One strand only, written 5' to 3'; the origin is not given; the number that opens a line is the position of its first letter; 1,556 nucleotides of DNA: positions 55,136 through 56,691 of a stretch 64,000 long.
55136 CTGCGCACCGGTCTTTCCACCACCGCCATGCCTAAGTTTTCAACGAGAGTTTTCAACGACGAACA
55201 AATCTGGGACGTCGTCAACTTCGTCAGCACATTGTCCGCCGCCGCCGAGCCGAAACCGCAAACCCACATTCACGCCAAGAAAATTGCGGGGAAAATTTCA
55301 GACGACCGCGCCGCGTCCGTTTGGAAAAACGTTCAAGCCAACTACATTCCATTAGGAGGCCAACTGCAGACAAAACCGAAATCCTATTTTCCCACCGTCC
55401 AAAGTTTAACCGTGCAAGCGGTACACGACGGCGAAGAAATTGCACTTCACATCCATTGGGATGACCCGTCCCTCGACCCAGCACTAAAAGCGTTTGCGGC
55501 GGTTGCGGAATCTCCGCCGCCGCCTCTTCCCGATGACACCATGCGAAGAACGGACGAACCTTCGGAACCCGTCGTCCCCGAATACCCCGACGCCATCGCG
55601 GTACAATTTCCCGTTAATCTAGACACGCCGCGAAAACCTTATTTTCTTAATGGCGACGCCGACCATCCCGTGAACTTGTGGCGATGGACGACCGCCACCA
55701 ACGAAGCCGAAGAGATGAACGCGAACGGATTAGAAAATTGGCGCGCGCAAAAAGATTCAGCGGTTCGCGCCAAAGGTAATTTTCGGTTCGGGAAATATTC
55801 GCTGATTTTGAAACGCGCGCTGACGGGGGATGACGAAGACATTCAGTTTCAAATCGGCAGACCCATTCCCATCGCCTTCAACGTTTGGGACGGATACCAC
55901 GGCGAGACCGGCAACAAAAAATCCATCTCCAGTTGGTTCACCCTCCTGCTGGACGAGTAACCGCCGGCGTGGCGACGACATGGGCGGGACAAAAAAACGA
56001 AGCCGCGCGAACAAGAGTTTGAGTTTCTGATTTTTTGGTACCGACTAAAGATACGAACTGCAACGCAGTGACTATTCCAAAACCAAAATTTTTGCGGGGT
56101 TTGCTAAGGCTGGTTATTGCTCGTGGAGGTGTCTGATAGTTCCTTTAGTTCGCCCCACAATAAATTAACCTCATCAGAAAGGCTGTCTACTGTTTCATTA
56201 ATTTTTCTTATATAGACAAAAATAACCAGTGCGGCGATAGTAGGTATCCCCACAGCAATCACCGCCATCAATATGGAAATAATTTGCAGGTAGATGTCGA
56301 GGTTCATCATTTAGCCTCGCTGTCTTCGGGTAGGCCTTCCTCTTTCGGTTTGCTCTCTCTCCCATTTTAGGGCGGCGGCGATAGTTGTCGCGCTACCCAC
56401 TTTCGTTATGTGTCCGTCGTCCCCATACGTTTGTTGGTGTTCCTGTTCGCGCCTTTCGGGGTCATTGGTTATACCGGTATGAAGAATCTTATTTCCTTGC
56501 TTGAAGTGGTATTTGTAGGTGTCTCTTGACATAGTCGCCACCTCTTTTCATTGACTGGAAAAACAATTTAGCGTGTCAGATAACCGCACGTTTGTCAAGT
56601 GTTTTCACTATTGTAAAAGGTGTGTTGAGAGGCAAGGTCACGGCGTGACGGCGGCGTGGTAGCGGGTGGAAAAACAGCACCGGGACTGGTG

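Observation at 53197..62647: Convergent Cu/haem periplasmic redox cluster: candidate uncharacterised extracytoplasmic oxidation system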

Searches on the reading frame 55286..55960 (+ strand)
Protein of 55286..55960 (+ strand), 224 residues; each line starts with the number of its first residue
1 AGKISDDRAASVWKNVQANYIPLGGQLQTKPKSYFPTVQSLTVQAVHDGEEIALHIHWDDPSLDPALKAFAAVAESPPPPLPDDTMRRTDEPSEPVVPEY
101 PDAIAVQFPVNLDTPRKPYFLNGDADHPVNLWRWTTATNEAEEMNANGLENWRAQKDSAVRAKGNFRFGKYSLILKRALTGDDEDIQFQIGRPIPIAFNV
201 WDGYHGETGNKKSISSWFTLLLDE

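Call 48: search_solved_structures(query=window:55286-55960:+, max_evalue=0.01, show_alignments=3)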
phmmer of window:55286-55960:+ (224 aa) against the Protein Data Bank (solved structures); distinct sequences matched with E-value up to 0.01: 2.
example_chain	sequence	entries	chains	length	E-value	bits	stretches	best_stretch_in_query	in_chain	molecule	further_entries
2ivf_C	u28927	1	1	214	2.2e-12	50.3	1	100-218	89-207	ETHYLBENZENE DEHYDROGENASE GAMMA-SUBUNIT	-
7b04_C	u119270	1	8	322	4.2e-12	49.3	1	140-222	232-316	Nitrite oxidoreductase subunit C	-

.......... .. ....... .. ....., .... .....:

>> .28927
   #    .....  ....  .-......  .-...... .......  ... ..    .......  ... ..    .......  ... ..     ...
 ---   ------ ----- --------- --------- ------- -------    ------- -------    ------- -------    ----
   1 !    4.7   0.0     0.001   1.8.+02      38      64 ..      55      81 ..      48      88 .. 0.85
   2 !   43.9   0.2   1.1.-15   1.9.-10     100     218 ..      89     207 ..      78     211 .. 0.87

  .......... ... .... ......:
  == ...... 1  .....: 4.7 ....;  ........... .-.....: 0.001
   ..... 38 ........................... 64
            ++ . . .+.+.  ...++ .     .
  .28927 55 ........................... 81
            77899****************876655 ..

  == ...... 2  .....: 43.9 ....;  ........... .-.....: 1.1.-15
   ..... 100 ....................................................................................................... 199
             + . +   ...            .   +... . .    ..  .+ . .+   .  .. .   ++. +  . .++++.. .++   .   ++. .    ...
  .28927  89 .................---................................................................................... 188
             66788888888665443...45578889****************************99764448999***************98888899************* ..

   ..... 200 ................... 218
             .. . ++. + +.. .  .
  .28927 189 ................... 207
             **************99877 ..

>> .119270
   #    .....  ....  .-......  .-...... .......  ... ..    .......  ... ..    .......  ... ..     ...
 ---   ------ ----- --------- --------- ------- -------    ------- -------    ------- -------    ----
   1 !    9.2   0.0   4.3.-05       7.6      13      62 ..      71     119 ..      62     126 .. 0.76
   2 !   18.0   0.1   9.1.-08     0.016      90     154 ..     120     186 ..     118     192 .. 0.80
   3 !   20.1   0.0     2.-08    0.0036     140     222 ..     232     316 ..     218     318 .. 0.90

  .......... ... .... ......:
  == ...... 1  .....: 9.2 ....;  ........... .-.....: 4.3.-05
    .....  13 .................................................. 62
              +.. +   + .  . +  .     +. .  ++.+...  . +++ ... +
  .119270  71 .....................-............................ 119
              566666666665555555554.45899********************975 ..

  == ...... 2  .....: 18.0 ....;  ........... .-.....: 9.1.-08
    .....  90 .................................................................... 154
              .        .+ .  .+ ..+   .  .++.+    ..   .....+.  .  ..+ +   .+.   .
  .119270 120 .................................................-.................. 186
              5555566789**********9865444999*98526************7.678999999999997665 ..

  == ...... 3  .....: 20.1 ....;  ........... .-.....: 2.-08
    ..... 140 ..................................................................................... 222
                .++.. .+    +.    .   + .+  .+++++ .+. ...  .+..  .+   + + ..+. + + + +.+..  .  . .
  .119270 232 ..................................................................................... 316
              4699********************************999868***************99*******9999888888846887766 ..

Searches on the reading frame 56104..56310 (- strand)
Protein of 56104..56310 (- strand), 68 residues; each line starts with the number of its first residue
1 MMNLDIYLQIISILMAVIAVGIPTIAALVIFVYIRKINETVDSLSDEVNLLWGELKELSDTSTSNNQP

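Call 66: search_protein_families(library=pfam, proteins=[window:56104-56310:-], max_evalue=0.001)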
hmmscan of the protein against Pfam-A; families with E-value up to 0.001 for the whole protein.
window:56104-56310:- (68 aa): 0 families

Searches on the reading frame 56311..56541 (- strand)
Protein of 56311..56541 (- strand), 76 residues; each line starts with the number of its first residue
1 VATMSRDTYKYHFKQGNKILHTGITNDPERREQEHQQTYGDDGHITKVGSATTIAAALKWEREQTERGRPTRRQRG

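Call 66: search_protein_families(library=pfam, proteins=[window:56311-56541:-], max_evalue=0.001)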
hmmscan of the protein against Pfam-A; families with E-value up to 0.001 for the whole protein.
window:56311-56541:- (76 aa): 0 families

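Call 106: search_protein_families(library=ncbifam, proteins=[window:56311-56541:-], max_evalue=0.01)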
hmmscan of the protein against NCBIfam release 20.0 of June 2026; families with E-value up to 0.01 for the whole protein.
window:56311-56541:- (76 aa): 0 families
